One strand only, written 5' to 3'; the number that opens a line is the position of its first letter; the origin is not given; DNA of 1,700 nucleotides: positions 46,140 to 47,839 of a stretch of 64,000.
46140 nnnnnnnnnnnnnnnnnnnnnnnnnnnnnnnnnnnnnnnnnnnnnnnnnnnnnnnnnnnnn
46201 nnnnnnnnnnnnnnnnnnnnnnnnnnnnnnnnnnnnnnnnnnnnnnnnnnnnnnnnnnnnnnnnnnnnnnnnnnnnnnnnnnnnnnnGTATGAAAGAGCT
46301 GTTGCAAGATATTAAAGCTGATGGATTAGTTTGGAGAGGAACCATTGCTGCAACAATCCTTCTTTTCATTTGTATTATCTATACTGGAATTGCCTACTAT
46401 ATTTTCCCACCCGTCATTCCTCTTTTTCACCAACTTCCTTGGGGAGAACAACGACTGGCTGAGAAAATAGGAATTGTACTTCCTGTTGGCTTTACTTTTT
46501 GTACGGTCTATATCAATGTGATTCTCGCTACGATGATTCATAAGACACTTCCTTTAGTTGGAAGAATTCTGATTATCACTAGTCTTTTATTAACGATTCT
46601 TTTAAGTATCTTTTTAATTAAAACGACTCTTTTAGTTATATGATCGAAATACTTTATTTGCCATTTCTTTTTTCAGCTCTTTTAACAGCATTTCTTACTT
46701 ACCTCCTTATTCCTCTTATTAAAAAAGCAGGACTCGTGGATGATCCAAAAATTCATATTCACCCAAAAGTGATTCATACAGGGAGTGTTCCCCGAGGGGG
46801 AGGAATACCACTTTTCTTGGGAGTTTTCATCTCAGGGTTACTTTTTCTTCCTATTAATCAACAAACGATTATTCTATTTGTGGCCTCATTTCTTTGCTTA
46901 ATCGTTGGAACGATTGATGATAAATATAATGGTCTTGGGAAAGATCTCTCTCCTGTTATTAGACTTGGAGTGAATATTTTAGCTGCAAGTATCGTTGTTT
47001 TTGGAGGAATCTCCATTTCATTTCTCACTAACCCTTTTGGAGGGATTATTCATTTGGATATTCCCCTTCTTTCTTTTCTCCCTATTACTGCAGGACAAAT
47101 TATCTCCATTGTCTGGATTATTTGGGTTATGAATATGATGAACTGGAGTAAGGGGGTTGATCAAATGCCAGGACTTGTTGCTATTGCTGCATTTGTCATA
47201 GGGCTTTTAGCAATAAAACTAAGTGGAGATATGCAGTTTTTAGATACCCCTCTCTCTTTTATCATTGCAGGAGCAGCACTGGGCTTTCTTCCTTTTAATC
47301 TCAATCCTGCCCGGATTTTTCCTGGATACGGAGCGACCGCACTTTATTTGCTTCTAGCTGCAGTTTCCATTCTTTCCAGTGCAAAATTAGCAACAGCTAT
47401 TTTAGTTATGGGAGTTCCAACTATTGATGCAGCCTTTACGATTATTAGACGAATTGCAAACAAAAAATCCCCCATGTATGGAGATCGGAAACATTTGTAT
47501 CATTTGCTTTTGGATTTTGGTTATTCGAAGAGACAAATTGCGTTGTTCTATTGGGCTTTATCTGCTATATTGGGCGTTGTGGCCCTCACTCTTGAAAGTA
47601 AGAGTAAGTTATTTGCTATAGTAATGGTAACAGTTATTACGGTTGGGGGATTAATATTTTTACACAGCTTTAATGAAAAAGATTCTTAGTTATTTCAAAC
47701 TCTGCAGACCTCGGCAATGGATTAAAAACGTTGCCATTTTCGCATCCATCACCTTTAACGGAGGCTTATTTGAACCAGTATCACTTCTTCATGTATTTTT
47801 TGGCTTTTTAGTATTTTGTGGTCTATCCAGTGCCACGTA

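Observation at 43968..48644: Leaderless operon tatD - processive GT2 synthase - small membrane protein - WecA/MraY-family transferase - DPPRS-like UbiA prenyltransferase (overlapping genes)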

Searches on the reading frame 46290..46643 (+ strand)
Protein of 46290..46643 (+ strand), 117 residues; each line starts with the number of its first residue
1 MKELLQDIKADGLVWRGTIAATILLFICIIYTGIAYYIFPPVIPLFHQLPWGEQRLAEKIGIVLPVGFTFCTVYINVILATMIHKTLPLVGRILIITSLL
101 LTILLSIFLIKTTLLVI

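Call 3: search_protein_families(library=pfam, proteins=[window:46290-46643:+], max_evalue=0.01)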
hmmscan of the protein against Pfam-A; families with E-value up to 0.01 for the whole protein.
window:46290-46643:+ (117 aa): 0 families

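Call 4: search_protein_families(library=ncbifam, proteins=[window:46290-46643:+], max_evalue=0.01)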
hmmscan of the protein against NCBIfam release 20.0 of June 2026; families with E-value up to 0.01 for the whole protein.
window:46290-46643:+ (117 aa): 0 families

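Call 9: search_protein_families(library=pfam, proteins=[window:46290-46643:+], max_evalue=10)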
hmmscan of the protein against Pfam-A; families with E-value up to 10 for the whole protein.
window:46290-46643:+ (117 aa): 0 families
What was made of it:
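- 46290..46643 (+): 117-aa protein with three predicted membrane helices and a conserved loop motif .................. after helix 1. Its family is unknown. It is a candidate accessory or flippase subunit, by inference only. No Pfam or NCBIfam hit (calls 3, 4, 9).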

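Call 31: find_homologous_proteins(query=window:46290-46643:+, max_evalue=0.001)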
Query window:46290-46643:+ (117 aa): 5 proteins with E <= 0.001 among 39 candidates.
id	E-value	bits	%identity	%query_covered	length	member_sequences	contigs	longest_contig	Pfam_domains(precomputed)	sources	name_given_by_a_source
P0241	7.5e-65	235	99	100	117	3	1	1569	-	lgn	-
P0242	1.1e-43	166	67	100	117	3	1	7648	-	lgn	-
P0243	3.5e-43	165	65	100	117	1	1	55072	-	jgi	jgi:hypothetical protein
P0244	7.5e-43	164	68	100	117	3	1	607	-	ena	-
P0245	1.4e-41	160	66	100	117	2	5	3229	-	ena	-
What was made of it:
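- Tried and rejected: Word-indexed homologue search for the 117-aa protein gave only 5 hits (call 31).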

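Call 54: predict_structure(alignment_id=A3)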
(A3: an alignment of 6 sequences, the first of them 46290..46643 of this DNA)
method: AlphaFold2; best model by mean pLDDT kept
length: 117 residues; sequences in the alignment: 6
mean_pLDDT: 60.1   pTM: 0.33
mean pLDDT of the five models: 60.1, 57.2, 55.7, 55.2, 49.9
residues with pLDDT >= 90: 0; 70-90: 10; 50-70: 95; < 50: 12
segments of 3 or more residues with pLDDT < 50: 42-47, 115-117
pLDDT, mean of each block of 10 residues (from residue 1): 56 62 69 60 49 52 59 64 59 67 68 54
secondary structure, 60 per line:
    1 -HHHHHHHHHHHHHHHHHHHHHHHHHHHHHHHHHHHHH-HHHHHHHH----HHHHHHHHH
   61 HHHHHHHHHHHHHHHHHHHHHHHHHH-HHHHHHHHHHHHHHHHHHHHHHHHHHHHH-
elements in order: H2-38 H40-47 H52-86 H88-116
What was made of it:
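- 46290..46643 (+): The AF2 model has low confidence, pLDDT 60 (call 54).
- Tried and rejected: Structure of the 117-aa protein: the AF2 model from six sequences was too poor (pLDDT 60, pTM 0.33, call 54) to justify a fold search.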

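Call 68: search_protein_representatives(alignment_id=A3)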
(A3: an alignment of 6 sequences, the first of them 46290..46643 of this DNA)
Query: 6 sequences, 117 profile positions. Proteins with E-value up to 0.001 (for the whole library): 384; up to 1e-10: 81; up to 1e-30: 1. The best 150 are listed.
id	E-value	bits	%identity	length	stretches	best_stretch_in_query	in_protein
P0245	1.1e-59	216.3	-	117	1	1-117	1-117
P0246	6.1e-24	101.1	-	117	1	1-117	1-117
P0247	6.4e-22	94.6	-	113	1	6-110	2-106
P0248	1.6e-21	93.3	-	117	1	1-117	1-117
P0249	1.7e-21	93.2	-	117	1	1-117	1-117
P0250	9.2e-21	90.8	-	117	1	1-115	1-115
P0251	3.4e-20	89.0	-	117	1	1-117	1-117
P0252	1.1e-19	87.4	-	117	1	4-117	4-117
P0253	1.5e-19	86.9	-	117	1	4-116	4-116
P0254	1.9e-19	86.6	-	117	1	1-116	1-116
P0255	2.2e-19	86.4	-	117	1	1-117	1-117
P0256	3.4e-19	85.8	-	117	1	1-117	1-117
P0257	4.0e-19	85.6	-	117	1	5-117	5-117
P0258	4.6e-19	85.3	-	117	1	1-117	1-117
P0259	9.2e-19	84.4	-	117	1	6-117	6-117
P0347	1.9e-08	51.1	-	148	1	12-113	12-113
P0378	4.9e-07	46.6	-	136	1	20-112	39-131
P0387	8.1e-07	45.9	-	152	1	9-117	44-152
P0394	1.1e-06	45.4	-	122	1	7-108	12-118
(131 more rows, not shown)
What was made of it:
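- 46290..46643 (+): 384 clusters at 50% identity, nearly all about 117 aa (call 68).
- Tried and rejected: The exhaustive profile search was needed to find the family (call 68).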

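Call 71: search_protein_families(library=pfam, alignment_id=A5, max_evalue=0.1)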
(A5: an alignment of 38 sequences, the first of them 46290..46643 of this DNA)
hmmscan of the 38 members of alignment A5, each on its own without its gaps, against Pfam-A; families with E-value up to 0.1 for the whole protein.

A. member 1, window:46290-46643:+ (117 aa): 0 families

B. families by the number of members that match (of 38 scanned): 11 families
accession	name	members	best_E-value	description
PF07853.16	DUF1648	5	0.0022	Domain of unknown function (DUF1648)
PF00689.26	Cation_ATPase_C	1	0.0025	Cation transporting ATPase, C-terminus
PF11085.13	YqhR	1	0.0044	Conserved membrane protein YqhR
PF12575.13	Pox_EPC_I2-L1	1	0.014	Poxvirus entry protein complex L1 and I2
PF07690.21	MFS_1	1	0.015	Major Facilitator Superfamily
PF08570.15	DUF1761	1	0.016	Protein of unknown function (DUF1761)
PF07695.17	7TMR-DISM_7TM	1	0.028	7TM diverse intracellular signalling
PF25129.1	Pyr4-TMTC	1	0.034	Pyr4-like transmembrane terpene cyclases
PF09581.16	Spore_III_AF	1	0.042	Stage III sporulation protein AF (Spore_III_AF)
PF25258.1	DUF7859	1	0.055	Family of unknown function (DUF7859)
PF11395.13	bCoV_NS7B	1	0.062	Betacoronavirus NS7B protein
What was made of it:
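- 46290..46643 (+): Weak DUF1648 matches in 5 of 38 members, best E 0.002, and no GtrA or SMR match (call 71).
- On Three-component pentofuranose glycosylation system (PPPRS + flippase + GT-C): The 117-aa protein has no GtrA or SMR match, only weak DUF1648 similarity in 5 of 38 relatives (calls 9, 71).
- Closest known: Gtr-type three-component glucosylation. Different: The small protein gives no GtrA match (call 71).
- The 117-aa protein matches neither GtrA/SMR nor MATE (call 71), and its model is unreliable (call 54).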

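Call 75: find_encoding_contigs(protein=P0387, flank=8000, max_places=3)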
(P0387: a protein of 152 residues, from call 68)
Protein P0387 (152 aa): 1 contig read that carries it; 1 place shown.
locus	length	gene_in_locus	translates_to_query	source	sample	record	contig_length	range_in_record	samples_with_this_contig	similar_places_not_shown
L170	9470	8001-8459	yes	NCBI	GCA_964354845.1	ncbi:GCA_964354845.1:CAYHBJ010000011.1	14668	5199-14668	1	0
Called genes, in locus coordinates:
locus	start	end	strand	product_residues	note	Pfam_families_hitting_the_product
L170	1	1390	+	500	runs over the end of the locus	PF00133:tRNA-synt_1, PF01406:tRNA-synt_1e (faint), PF09334:tRNA-synt_1g, PF00133:tRNA-synt_1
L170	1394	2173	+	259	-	PF01026:TatD_DNase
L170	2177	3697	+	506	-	PF13632:Glyco_trans_2_3 (weak)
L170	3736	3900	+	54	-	-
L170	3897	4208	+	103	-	-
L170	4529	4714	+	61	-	-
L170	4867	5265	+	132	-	-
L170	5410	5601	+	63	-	-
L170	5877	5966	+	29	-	-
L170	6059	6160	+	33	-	-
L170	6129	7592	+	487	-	PF27757:Competence-induced_Ccs4_N, PF13231:PMT_2 (weak)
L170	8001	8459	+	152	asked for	-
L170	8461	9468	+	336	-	?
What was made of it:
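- Order and overlaps are invariant in 157 loci, and a more distant lineage (L170) keeps GT2...GT-C-small protein-PNPT despite a 2.4-kb insertion (call 75).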

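Call 76: find_encoding_contigs(protein=P0378, flank=9000, max_places=2)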
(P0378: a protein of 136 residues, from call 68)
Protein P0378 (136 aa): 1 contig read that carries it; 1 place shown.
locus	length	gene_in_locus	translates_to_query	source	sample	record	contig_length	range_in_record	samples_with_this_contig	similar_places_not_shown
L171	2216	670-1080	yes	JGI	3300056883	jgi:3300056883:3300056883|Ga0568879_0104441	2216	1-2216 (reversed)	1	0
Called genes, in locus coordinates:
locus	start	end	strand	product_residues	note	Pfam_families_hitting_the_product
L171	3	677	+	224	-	?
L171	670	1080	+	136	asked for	-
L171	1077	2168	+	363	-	PF00953:Glycos_transf_4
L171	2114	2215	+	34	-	?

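Call 77: find_encoding_contigs(protein=P0347, flank=9000, max_places=2)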
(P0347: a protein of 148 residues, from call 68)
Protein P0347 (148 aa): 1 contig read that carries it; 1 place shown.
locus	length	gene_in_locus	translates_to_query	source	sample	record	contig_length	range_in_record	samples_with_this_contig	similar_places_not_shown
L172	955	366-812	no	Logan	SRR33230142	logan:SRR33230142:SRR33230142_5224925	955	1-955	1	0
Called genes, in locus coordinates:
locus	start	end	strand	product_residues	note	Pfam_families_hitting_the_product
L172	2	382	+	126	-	?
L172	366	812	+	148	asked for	-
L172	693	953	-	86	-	?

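Call 78: find_encoding_contigs(protein=P0394, flank=9000, max_places=2)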
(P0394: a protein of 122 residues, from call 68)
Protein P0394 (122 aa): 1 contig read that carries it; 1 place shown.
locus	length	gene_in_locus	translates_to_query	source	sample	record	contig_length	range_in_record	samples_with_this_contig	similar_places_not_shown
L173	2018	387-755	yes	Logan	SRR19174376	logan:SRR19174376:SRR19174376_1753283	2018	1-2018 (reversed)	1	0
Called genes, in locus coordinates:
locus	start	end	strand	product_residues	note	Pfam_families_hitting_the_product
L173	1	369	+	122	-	?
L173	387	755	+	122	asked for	-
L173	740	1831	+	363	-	PF00953:Glycos_transf_4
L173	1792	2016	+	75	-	?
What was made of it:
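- The small protein is always directly upstream of the PNPT gene, even on the short contigs of distant members (calls 76, 78).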

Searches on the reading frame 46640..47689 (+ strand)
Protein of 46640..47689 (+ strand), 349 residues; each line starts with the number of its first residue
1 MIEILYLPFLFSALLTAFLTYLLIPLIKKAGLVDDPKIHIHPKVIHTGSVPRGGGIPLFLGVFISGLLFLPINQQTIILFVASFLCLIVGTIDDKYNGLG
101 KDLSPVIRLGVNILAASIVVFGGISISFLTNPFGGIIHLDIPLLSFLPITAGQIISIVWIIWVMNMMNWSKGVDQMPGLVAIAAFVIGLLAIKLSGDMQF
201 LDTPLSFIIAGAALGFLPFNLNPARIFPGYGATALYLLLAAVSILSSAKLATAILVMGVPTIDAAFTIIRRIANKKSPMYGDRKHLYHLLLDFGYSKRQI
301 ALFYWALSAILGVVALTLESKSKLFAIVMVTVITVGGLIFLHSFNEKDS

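Call 3: search_protein_families(library=pfam, proteins=[window:46640-47689:+], max_evalue=0.01)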
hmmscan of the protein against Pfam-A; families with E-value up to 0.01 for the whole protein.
window:46640-47689:+ (349 aa): 1 family
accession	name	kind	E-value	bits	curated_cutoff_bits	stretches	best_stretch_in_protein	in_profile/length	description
PF00953.26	Glycos_transf_4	-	4.2e-21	76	27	1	77-246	2-159/160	Glycosyl transferase family 4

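Call 4: search_protein_families(library=ncbifam, proteins=[window:46640-47689:+], max_evalue=0.01)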
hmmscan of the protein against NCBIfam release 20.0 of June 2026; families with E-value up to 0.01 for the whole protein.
window:46640-47689:+ (349 aa): 3 families
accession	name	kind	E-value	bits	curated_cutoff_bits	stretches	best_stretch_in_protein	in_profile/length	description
TIGR02380.1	ECA_wecA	exception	8.7e-27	94.2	326.05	1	11-334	5-323/346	UDP-N-acetylglucosamine--undecaprenyl-phosphate N-acetylglucosaminephosphotransferase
NF053644.1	MraY_archaea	equivalog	8.5e-16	58.2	450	2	155-316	185-340/340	pseudomurein biosynthesis MraY family phospho-N-acetylmuramoyl-pentapeptide-transferase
TIGR00445.1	mraY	equivalog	4e-10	39.7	192.05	1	47-317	32-316/321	phospho-N-acetylmuramoyl-pentapeptide-transferase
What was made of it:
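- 46640..47689 (+): Divergent polyprenyl-phosphate N-acetylhexosamine-1-phosphate transferase (PNPT; WecA/MraY superfamily) homologue, 349 aa. It is the presumed lipid-primer enzyme. TIGR02380 WecA scores 94 bits against a cut-off of 326 (calls 3, 4).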

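Call 56: search_solved_structures(query=window:46640-47689:+, max_evalue=1, show_alignments=4)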
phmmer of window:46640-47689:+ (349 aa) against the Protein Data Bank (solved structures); distinct sequences matched with E-value up to 1: 9.
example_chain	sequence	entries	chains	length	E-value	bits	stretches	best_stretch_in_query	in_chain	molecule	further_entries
5jnq_A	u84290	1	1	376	0.0011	21.7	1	8-316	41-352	Phospho-N-acetylmuramoyl-pentapeptide-transferase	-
2x29_A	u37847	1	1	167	0.25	14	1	188-262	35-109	TUMOR NECROSIS FACTOR LIGAND SUPERFAMILY MEMBER 9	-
6bwv_A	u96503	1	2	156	0.26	14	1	188-262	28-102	Tumor necrosis factor ligand superfamily member 9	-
6cpr_A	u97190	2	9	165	0.3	13.8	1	188-262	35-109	Tumor necrosis factor ligand superfamily member 9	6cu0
6d3n_A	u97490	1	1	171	0.32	13.7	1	188-262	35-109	Tumor necrosis factor ligand superfamily member 9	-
6fib_A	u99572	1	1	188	0.4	13.4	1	188-262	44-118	Tumor necrosis factor ligand superfamily member 9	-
6a3v_A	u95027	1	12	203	0.47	13.1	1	188-261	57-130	Tumor necrosis factor ligand superfamily member 9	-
6mge_A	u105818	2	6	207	0.49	13.1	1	188-261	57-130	Tumor necrosis factor ligand superfamily member 9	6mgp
6fib_C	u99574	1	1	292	0.8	12.4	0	188-261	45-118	Tumor necrosis factor ligand superfamily member 9,Uncharacterized protein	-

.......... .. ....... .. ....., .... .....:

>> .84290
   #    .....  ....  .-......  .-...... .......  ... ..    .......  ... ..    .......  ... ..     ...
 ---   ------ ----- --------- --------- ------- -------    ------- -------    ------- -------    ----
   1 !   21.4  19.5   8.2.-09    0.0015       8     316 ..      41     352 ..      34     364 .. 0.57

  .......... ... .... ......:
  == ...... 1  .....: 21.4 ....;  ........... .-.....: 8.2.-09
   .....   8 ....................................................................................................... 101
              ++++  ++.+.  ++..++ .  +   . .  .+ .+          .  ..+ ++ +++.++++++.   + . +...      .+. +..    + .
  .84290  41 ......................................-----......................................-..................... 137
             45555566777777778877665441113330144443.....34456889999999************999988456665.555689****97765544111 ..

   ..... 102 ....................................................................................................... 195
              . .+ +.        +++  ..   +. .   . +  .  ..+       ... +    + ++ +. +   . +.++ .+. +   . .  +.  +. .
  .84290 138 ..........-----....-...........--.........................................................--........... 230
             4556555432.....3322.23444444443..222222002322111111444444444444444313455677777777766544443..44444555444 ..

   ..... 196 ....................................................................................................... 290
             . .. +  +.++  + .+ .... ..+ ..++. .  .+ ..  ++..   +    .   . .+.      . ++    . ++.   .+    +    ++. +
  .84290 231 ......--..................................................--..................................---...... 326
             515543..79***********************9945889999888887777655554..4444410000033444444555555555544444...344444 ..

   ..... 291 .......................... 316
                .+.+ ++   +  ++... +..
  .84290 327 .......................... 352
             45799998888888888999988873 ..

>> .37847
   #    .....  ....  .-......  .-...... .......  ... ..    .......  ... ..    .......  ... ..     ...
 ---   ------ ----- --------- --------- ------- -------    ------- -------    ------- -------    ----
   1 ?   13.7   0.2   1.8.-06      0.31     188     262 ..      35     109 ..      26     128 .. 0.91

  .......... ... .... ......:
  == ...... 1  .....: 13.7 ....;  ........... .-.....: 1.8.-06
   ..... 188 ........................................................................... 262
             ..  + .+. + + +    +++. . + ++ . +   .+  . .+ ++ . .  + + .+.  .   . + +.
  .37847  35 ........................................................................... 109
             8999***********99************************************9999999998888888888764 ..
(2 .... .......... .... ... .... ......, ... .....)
